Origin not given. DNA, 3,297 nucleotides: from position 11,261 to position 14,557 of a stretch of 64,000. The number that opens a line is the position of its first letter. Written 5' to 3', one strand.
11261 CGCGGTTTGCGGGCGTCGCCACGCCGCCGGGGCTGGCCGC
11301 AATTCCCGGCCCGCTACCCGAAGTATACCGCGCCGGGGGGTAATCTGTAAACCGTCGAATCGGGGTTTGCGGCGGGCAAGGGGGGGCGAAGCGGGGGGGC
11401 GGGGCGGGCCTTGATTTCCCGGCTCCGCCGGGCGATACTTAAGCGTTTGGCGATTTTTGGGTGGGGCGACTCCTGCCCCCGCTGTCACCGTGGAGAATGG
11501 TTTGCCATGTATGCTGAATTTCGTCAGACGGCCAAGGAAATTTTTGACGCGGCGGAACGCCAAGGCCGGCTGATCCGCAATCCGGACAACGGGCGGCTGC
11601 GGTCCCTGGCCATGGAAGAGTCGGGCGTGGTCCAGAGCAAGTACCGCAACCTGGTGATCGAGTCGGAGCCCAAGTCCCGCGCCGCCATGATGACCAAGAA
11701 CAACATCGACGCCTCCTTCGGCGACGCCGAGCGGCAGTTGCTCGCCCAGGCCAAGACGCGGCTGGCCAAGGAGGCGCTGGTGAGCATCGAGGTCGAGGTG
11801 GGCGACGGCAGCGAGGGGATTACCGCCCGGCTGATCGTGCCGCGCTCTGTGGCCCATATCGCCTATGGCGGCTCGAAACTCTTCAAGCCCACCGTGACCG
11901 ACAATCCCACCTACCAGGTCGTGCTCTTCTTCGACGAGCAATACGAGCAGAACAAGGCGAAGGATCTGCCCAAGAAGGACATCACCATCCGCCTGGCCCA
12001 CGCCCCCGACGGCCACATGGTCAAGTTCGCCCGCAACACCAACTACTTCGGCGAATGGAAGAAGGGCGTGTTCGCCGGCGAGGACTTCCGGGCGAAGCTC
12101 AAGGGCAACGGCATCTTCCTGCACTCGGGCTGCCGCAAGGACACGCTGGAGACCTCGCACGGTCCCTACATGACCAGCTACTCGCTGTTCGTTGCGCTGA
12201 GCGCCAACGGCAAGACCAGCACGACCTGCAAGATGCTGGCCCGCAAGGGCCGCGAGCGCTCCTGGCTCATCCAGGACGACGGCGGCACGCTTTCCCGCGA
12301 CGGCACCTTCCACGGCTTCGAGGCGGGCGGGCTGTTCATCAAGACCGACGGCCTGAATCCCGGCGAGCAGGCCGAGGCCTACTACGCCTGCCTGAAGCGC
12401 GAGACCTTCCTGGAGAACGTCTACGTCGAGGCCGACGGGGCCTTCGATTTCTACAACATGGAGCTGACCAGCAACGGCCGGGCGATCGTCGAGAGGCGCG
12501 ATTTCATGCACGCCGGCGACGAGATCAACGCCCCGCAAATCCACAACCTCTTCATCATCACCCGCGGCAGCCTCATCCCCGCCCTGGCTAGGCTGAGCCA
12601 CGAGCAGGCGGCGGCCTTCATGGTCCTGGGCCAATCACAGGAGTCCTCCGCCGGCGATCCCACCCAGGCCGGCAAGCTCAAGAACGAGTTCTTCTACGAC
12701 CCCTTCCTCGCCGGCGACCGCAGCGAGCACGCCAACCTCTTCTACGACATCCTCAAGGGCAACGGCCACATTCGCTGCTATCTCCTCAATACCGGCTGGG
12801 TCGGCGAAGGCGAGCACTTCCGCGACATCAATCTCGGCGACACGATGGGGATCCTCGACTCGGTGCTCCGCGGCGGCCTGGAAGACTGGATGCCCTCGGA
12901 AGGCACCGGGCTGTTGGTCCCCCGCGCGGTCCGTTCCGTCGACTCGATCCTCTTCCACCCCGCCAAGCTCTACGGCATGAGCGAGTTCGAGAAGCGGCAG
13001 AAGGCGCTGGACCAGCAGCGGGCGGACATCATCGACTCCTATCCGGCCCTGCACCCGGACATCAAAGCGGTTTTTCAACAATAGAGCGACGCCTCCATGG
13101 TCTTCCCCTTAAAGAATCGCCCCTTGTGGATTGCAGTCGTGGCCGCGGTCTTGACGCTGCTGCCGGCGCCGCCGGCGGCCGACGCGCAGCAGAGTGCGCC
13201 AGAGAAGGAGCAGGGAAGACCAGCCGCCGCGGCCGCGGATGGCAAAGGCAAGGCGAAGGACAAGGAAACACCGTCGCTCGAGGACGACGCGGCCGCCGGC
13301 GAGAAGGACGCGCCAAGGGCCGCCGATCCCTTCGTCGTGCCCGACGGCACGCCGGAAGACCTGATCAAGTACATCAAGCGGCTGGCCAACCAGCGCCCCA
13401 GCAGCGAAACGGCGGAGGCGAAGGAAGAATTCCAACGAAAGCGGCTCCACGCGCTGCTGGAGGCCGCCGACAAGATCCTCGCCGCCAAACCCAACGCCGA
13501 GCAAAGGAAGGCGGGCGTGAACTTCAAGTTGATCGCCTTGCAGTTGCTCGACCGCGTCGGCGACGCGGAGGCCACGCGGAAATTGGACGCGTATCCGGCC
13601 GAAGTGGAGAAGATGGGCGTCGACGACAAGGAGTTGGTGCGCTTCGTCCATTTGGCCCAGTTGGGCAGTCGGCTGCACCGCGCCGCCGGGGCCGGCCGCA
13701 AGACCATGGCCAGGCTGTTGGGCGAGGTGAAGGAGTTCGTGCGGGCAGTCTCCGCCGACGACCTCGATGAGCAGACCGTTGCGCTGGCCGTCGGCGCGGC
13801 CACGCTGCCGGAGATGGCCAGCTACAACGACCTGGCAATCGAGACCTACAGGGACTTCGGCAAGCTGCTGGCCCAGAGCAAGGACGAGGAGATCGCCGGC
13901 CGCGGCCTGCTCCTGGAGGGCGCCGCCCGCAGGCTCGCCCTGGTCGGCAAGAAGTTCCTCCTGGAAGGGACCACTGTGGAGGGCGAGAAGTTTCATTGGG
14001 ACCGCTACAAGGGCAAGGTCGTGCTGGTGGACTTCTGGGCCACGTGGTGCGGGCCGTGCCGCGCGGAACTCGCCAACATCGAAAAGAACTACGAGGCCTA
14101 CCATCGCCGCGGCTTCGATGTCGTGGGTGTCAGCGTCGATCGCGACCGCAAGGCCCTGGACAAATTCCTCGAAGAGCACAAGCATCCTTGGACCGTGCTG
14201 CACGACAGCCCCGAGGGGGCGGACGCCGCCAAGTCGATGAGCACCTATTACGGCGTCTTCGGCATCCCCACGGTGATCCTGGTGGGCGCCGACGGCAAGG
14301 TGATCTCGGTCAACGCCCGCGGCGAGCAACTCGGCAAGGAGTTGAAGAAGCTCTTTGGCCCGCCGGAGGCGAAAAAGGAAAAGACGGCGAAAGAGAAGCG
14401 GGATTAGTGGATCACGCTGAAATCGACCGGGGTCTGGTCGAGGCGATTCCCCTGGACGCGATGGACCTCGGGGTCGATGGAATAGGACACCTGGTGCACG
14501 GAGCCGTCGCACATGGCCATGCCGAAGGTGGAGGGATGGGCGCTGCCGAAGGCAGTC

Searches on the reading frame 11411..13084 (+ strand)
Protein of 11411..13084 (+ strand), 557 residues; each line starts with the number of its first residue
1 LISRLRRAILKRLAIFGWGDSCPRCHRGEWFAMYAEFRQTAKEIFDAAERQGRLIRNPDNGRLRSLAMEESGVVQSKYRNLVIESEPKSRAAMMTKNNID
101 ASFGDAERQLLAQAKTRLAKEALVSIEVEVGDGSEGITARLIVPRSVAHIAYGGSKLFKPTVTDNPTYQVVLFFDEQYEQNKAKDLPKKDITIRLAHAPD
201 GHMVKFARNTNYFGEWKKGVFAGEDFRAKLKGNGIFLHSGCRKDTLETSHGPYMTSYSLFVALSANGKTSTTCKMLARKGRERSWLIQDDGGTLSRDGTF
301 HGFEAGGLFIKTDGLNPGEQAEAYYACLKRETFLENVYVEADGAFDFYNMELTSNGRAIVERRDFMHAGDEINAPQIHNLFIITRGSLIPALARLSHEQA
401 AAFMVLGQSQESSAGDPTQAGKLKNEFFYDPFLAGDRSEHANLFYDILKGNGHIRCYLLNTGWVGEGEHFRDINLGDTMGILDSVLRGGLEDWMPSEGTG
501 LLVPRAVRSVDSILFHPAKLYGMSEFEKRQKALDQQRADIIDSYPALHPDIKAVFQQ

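Call 70: search_protein_families(library=pfam, proteins=[window:11411-13084:+], max_evalue=0.00001)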
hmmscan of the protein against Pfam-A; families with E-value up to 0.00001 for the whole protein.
window:11411-13084:+ (557 aa): 1 family
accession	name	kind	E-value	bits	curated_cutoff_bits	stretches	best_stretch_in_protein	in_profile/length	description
PF01293.25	PEPCK_ATP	-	2e-38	132.7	26.5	1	203-512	166-464/465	Phosphoenolpyruvate carboxykinase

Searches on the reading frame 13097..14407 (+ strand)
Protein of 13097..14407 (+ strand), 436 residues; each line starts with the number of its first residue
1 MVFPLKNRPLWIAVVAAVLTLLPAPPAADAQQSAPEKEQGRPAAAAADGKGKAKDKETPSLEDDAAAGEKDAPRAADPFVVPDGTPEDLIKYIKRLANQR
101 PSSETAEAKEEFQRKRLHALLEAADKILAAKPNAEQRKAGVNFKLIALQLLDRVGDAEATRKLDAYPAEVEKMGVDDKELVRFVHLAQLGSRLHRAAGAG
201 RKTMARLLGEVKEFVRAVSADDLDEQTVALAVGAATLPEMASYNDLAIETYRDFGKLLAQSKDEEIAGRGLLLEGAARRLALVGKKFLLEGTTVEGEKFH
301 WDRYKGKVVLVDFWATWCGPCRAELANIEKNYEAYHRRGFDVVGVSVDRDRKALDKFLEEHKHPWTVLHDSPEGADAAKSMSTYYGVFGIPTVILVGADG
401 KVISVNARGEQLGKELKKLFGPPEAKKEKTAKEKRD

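Call 70: search_protein_families(library=pfam, proteins=[window:13097-14407:+], max_evalue=0.00001)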
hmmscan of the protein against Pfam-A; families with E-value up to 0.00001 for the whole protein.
window:13097-14407:+ (436 aa): 5 families
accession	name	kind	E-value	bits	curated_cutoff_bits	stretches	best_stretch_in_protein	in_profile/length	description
PF08534.16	Redoxin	-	4.1e-23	82.2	26.6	1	288-410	10-136/148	Redoxin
PF00578.27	AhpC-TSA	-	1.2e-19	70.8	26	1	290-403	9-122/124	AhpC/TSA family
PF13905.12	Thioredoxin_8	-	7e-16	58.8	27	1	306-402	1-94/94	Thioredoxin-like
PF00085.26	Thioredoxin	-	1.1e-09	38.7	23.5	1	305-351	16-60/103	Thioredoxin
PF13098.12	Thioredoxin_2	-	4.1e-07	30.7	27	1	305-416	4-100/104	Thioredoxin-like domain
